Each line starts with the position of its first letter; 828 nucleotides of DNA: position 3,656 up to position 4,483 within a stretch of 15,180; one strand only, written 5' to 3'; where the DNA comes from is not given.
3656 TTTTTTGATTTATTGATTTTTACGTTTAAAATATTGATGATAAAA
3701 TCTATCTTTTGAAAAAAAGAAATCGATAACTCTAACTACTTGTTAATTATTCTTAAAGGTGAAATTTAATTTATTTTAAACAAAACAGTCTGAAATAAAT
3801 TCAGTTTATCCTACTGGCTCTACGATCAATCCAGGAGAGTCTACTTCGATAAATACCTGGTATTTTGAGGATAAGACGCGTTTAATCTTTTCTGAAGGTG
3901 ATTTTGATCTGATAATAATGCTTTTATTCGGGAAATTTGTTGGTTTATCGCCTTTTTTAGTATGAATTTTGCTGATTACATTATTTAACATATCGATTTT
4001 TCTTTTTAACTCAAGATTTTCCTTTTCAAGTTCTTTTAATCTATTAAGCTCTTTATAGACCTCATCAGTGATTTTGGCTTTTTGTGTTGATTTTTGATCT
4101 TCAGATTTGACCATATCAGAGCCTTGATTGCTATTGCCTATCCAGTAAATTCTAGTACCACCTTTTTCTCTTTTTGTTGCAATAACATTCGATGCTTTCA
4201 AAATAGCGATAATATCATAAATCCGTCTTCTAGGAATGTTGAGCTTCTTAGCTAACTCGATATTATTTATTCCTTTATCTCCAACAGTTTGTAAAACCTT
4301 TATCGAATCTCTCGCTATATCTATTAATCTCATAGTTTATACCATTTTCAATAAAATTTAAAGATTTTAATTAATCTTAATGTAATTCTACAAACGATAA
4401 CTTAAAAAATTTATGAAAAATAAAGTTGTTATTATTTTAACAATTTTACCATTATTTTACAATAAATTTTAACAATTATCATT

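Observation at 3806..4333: Compact archaeal protein with the whole E2F/DP-like layout: RRxYD winged helix + coiled coil + marked-box-like tail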

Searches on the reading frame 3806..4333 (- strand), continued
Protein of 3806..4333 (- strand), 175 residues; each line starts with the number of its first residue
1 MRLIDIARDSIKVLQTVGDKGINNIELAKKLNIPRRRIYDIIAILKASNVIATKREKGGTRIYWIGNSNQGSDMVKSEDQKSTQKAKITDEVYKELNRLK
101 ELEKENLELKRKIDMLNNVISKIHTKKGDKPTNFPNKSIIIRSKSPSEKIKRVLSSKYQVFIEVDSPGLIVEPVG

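Call 47: search_protein_families(library=pfam, proteins=[P0188, P0169, P0184, P0110, P0098, P0102, P0143, P0210, P0097, P0154], max_evalue=0.01)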
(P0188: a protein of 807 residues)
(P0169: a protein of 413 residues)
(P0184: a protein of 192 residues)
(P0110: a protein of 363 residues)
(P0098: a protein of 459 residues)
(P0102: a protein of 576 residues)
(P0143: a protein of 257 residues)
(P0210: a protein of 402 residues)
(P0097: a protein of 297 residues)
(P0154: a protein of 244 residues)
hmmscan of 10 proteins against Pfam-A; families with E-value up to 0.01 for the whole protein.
P0188 (807 aa): 2 families
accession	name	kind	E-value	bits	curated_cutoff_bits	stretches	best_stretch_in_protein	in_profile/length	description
PF02319.26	E2F_TDP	-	1.6e-27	95.5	25.7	1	266-328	2-64/65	E2F/DP family winged-helix DNA-binding domain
PF16421.10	E2F_CC-MB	-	2.7e-20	72.7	33.9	1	345-433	4-95/96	E2F transcription factor CC-MB domain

P0169 (413 aa): 2 families
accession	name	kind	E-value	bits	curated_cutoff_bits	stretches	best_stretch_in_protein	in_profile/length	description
PF02319.26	E2F_TDP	-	4.8e-27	93.9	25.7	1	54-116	2-64/65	E2F/DP family winged-helix DNA-binding domain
PF16421.10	E2F_CC-MB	-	6.4e-21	74.7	33.9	1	131-218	2-95/96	E2F transcription factor CC-MB domain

P0184 (192 aa): 4 families
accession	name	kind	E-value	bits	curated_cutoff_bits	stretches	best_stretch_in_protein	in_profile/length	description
PF02319.26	E2F_TDP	-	2.6e-25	88.4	25.7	1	1-61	5-65/65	E2F/DP family winged-helix DNA-binding domain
PF16421.10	E2F_CC-MB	-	6.8e-23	81.1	33.9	1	76-146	2-76/96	E2F transcription factor CC-MB domain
PF01978.25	TrmB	-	0.00061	20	25.6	1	20-55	23-58/68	Sugar-specific transcriptional regulator TrmB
PF19097.5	Snu56_snRNP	-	0.0035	16.6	25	0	69-119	12-62/438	Snu56-like U1 small nuclear ribonucleoprotein component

P0110 (363 aa): 2 families
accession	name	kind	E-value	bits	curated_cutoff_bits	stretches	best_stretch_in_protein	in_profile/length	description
PF16421.10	E2F_CC-MB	-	1.1e-31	109.2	33.9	1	140-243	1-96/96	E2F transcription factor CC-MB domain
PF02319.26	E2F_TDP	-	1.3e-28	98.9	25.7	1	55-118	2-65/65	E2F/DP family winged-helix DNA-binding domain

P0098 (459 aa): 3 families
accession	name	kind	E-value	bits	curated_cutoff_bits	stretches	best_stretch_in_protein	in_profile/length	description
PF16421.10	E2F_CC-MB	-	7.6e-32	109.8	33.9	1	227-328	1-96/96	E2F transcription factor CC-MB domain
PF02319.26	E2F_TDP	-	1.8e-27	95.3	25.7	1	149-212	2-65/65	E2F/DP family winged-helix DNA-binding domain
PF12329.13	TMF_DNA_bd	-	0.0073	16.7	35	0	221-262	11-52/74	TATA element modulatory factor 1 DNA binding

P0102 (576 aa): 6 families
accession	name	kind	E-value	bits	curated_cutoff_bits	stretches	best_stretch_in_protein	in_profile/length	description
PF02319.26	E2F_TDP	-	4.5e-45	151.7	25.7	2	126-188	2-64/65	E2F/DP family winged-helix DNA-binding domain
PF16421.10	E2F_CC-MB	-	3.6e-40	136.5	33.9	2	205-305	1-96/96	E2F transcription factor CC-MB domain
PF05103.18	DivIVA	-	0.00028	21.3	28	0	194-239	19-64/131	DivIVA protein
PF01978.25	TrmB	-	0.00044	20.5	25.6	0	149-183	24-58/68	Sugar-specific transcriptional regulator TrmB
PF10007.15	DUF2250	-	0.0013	19.2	24.4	0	134-186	8-61/93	Uncharacterized protein conserved in archaea (DUF2250)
PF04182.18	B-block_TFIIIC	-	0.0063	17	22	0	155-180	26-51/73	B-block binding subunit of TFIIIC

P0143 (257 aa): 4 families
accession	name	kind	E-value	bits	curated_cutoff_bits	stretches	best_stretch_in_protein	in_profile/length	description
PF02319.26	E2F_TDP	-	6.6e-23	80.7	25.7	1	64-124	2-62/65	E2F/DP family winged-helix DNA-binding domain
PF16421.10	E2F_CC-MB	-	8.2e-11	42.3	33.9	1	146-232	2-87/96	E2F transcription factor CC-MB domain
PF01978.25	TrmB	-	4.7e-05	23.6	25.6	1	87-127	24-64/68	Sugar-specific transcriptional regulator TrmB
PF04182.18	B-block_TFIIIC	-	0.0043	17.5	22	1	70-120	3-53/73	B-block binding subunit of TFIIIC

P0210 (402 aa): 2 families
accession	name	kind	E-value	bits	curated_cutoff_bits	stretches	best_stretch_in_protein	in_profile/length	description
PF02319.26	E2F_TDP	-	1.2e-22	79.9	25.7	1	71-133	2-64/65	E2F/DP family winged-helix DNA-binding domain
PF16421.10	E2F_CC-MB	-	5.8e-05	23.6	33.9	1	161-244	3-86/96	E2F transcription factor CC-MB domain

P0097 (297 aa): 4 families
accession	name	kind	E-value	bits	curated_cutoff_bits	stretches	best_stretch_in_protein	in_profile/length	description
PF02319.26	E2F_TDP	-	1.5e-26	92.4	25.7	1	71-134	2-65/65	E2F/DP family winged-helix DNA-binding domain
PF16421.10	E2F_CC-MB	-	2.2e-17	63.4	33.9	1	153-265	3-95/96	E2F transcription factor CC-MB domain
PF01978.25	TrmB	-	0.0021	18.3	25.6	1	92-129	22-59/68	Sugar-specific transcriptional regulator TrmB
PF07412.17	Geminin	-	0.0043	17.3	22.2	1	138-174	127-163/197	Geminin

P0154 (244 aa): 3 families
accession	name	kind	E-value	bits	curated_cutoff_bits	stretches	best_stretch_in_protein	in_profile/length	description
PF02319.26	E2F_TDP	-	1.1e-28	99.1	25.7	1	75-138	2-65/65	E2F/DP family winged-helix DNA-binding domain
PF16421.10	E2F_CC-MB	-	6.9e-16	58.6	33.9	1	152-223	2-72/96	E2F transcription factor CC-MB domain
PF24270.1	HTH_Cmi2_C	-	0.0063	17.2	27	0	148-186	29-67/125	Cmi2, C-terminal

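Call 58: find_related_loci(query=A1, collection=genome_contigs, flank=4000)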
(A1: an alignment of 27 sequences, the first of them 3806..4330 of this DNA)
Query A1 (174 aa) in genome_contigs; peptide patterns used: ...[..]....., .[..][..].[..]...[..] (x = any residue, [..] = any of these).
30 stretches matched a pattern; 18 encode a relative of the query (tblastn E <= 1e-3); 18 distinct loci.
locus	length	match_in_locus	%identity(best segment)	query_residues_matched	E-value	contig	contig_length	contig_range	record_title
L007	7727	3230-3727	61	1-174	2e-62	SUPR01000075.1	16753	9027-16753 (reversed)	MAG: Candidatus Helarchaeota ASGARD archaeon Hel_GB_B NODE_77_length_16753_cov_5.55883, whole genome shotgun sequence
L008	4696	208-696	42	1-173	2e-37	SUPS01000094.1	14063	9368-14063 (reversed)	MAG: Candidatus Helarchaeota ASGARD archaeon Hel_GB_A NODE_5084_length_14063_cov_16.4598, whole genome shotgun sequence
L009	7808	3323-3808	41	1-172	4e-32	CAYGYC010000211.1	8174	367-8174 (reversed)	MAG TPA_asm: uncultured archaeon isolate ERP119294_co4_332 genome assembly, contig: NODE_9956_length_8174_cov_4.771647,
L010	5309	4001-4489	37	1-173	2e-30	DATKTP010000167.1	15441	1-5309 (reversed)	MAG TPA_asm: Candidatus Deferrimicrobium sp. isolate SMAG_U14084 k141_1849919, whole genome shotgun sequence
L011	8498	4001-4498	38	1-172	5e-30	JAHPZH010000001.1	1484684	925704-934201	MAG: Candidatus Helarchaeota archaeon isolate LW55_61 NODE_2_length_1484684_cov_14.972108, whole genome shotgun sequence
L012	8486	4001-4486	39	1-172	2e-26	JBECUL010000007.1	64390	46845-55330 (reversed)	MAG: Candidatus Asgardarchaeum abyssi isolate AB3033_2 AB3033_2-AB3033_2_NODE_15_64390_19.0894_7, whole genome shotgun s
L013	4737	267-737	33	1-171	8e-26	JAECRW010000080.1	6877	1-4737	MAG: Candidatus Sifarchaeum marinoarchaea isolate CR_Bin_042_1 NODE_129_length_6877_cov_9.226471, whole genome shotgun s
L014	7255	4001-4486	35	1-172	9e-23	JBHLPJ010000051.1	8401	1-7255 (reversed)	MAG: Promethearchaeota archaeon isolate H2M.176 H2M.176@11247, whole genome shotgun sequence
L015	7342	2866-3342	35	2-173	2e-22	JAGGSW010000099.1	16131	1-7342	MAG: Candidatus Odinarchaeota archaeon isolate AUK032 PB_MANV_032_c_000000000150, whole genome shotgun sequence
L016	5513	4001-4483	33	1-171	3e-22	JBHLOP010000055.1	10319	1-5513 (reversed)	MAG: Promethearchaeota archaeon isolate DZ3M.366 DZ3M.366@23091, whole genome shotgun sequence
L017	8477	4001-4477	36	2-173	3e-22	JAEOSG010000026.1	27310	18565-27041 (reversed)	MAG: Candidatus Baldrarchaeota archaeon isolate Yap30.bin4.67 contig_203, whole genome shotgun sequence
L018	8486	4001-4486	36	1-172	4e-22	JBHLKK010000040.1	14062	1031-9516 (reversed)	MAG: Candidatus Hodarchaeota archaeon isolate DZ1B.307 DZ1B.307@13717, whole genome shotgun sequence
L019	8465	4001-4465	32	1-173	5e-22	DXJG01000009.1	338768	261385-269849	MAG TPA_asm: Candidatus Baldrarchaeota archaeon isolate MAG_95 contig_6642, whole genome shotgun sequence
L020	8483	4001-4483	32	1-171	2e-21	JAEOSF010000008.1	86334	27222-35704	MAG: Candidatus Borrarchaeum yapensis isolate Yap2000.bin9.141 contig-145_71, whole genome shotgun sequence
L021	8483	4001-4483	34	1-171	8e-21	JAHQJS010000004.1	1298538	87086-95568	MAG: Candidatus Borrarchaeum weybense isolate lw60_2018_gm2_56 NODE_1_length_1298538_cov_26.214026, whole genome shotgun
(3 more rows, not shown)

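Call 71: search_solved_structures(query=P0110, max_evalue=0.001)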
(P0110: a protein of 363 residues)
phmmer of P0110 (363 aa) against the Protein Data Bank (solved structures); distinct sequences matched with E-value up to 0.001: 5.
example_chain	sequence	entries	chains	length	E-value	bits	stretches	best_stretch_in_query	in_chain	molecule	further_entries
1cf7_A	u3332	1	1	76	1.6e-25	93.5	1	52-119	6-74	PROTEIN (TRANSCRIPTION FACTOR E2F-4)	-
5tuu_B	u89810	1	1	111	4.2e-16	62.6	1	137-244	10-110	Transcription factor E2F4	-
5tuv_B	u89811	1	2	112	3.9e-15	59.4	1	137-244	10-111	Transcription factor E2F5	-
4yo2_A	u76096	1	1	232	1.4e-10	44.5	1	53-119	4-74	Transcription factor E2F8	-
2aze_B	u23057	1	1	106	8.2e-10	41.9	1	138-243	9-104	Transcription factor E2F1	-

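Call 88: search_protein_families(library=pfam, proteins=[L003:5502-5885:+], max_evalue=0.01)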
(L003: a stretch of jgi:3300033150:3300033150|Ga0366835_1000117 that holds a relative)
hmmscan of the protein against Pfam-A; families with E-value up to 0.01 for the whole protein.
L003:5502-5885:+ (127 aa): 2 families
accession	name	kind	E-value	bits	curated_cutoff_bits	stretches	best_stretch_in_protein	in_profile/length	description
PF04126.18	Cyclophil_like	-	2.8e-14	53.4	27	1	13-116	4-111/120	Cyclophilin-like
PF18050.6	Cyclophil_like2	-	1.7e-08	34.9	22.7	1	34-119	16-109/115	Cyclophilin-like family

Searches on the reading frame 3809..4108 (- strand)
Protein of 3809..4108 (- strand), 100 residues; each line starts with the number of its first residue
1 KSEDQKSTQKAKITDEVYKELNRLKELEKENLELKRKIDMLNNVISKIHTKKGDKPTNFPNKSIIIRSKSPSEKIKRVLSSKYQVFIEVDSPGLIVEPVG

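Call 55: search_solved_structures(query=A2, max_evalue=10, show_alignments=0)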
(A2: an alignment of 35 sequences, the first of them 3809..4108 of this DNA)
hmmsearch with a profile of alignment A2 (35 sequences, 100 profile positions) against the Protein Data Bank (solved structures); distinct sequences matched with E-value up to 10: 180 (the best 60 are shown).
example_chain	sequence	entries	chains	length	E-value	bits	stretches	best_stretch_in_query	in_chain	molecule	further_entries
8p4y_A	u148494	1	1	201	1.3e-06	31.7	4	6-36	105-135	Protein origami triangle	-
9r1o_A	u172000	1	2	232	5.9e-06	29.6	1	9-40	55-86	sc-apCC-6-DPH-NR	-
9tlt_A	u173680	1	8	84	0.0053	20.1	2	6-40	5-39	Sc-apCC-2-KLHL20-4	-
7a4y_D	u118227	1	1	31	0.0097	19.3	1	7-33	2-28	Coiled-coil P6 peptide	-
5fv8_A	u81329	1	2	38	0.012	19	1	8-38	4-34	FOSW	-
7a4y_E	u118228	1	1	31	0.016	18.6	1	7-33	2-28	Coiled-coil P5 peptide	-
2q6q_A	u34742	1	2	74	0.018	18.4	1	2-51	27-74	Spindle pole body component SPC42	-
2oqq_A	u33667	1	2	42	0.024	18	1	8-38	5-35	Transcription factor HY5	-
8p6j_BBB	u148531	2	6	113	0.041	17.3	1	2-34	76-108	Antiphagocytic M protein, type 3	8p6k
6owd_A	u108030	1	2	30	0.042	17.2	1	7-33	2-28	R+7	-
9tls_A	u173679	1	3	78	0.046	17.1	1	6-37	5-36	Sc-apCC-2-KLHL20-3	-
6n9h_A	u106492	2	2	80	0.057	16.8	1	3-58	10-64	amantadine-binding protein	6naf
5j0h_A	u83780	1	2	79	0.06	16.7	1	3-59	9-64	Design construct 2L6HC3_13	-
4r3z_A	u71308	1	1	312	0.062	16.7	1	8-52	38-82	Aminoacyl tRNA synthase complex-interacting multifunctional protein 1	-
5j0i_A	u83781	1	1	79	0.068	16.6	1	10-58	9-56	Designed protein 2L6HC3_12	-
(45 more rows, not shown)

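Call 59: predict_structure(alignment_id=A2)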
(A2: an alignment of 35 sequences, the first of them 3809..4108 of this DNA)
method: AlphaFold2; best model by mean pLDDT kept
length: 100 residues; sequences in the alignment: 35
mean_pLDDT: 89.2   pTM: 0.45
mean pLDDT of the five models: 89.2, 87.7, 87.7, 85.7, 83.0
residues with pLDDT >= 90: 63; 70-90: 30; 50-70: 7; < 50: 0
segments of 3 or more residues with pLDDT < 50: none
pLDDT, mean of each block of 10 residues (from residue 1): 80 92 97 97 82 76 93 92 93 90
secondary structure, 60 per line:
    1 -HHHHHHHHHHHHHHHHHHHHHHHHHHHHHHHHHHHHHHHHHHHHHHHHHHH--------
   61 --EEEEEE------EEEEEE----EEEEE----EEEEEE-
elements in order: H2-52 E63-68 E75-80 E85-89 E94-99

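Call 61: fold_search(model_id=the predicted structure, library=pdb)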
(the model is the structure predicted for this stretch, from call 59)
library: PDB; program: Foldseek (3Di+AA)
matches with E <= 10: 46; with E <= 0.001: 0
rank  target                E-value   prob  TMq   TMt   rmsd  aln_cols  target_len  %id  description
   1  5tuv_A                2.3e-01  0.82  0.36  0.33  13.0        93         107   19  Crystal structure of the E2F5-DP1-p107 ternary complex (released 2017-05-03)
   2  5tuv_D                7.6e-01  0.25  0.25  0.26  13.6        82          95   21  Crystal structure of the E2F5-DP1-p107 ternary complex (released 2017-05-03)
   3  2aze_B                1.0e+00  0.28  0.31  0.30  11.7       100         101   15  Structure of the Rb C-terminal domain bound to an E2F1-DP1 heterodimer (released 2006-01-31)
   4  5tuv_E                3.4e+00  0.10  0.27  0.26  12.1        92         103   20  Crystal structure of the E2F5-DP1-p107 ternary complex (released 2017-05-03)
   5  2aze_A                3.6e+00  0.21  0.41  0.29  13.5       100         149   18  Structure of the Rb C-terminal domain bound to an E2F1-DP1 heterodimer (released 2006-01-31)
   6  5tuu_A                5.3e+00  0.11  0.32  0.23  13.1       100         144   15  Crystal structure of the E2F4-DP1 coiled coil and marked-box domains (released 2017-05-03)
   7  3t4n_B                5.3e+00  0.05  0.17  0.16  12.6        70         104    7  Structure of the regulatory fragment of Saccharomyces cerevisiae AMPK in complex with ADP (released 2011-11-09)
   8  6ofs                  5.9e+00  0.06  0.22  0.03  20.3        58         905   14  The crystal structure of the periplasmic protease PqqL from Escherichia coli (released 2019-10-02)
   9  5dq9_A                5.9e+00  0.05  0.20  0.11   7.9        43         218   16  Structure of S55-3 Fab in complex with Lipid A (released 2016-03-09)
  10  3o3p_B                6.3e+00  0.06  0.15  0.05   9.9        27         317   11  Crystal structure of R. xylanophilus MpgS in complex with GDP-Mannose (released 2010-11-03)
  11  4qfr_B                6.3e+00  0.02  0.15  0.12   8.1        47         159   11  Structure of AMPK in complex with Cl-A769662 activator and STAUROSPORINE inhibitor (released 2014-08-06)
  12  8eui_P                6.7e+00  0.04  0.18  0.10  16.6        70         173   18  Ytm1 associated nascent 60S ribosome (-fkbp39) State 3 (released 2022-11-30)
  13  2ivw_MODEL_1_A        6.7e+00  0.03  0.16  0.14  11.8        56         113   20  The solution structure of a domain from the Neisseria meningitidis PilP pilot protein. (released 2007-02-13)
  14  5ikc_B                7.2e+00  0.04  0.19  0.11   7.8        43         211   16  X-RAY STRUCTURE OF THE N-TERMINAL DOMAIN OF HUMAN DOUBLECORTIN in complex with FAB (released 2016-05-18)
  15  7ypu_A                7.2e+00  0.03  0.14  0.09  14.9        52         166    8  OrfE-CoA-glycylthricin complex (released 2023-05-31)
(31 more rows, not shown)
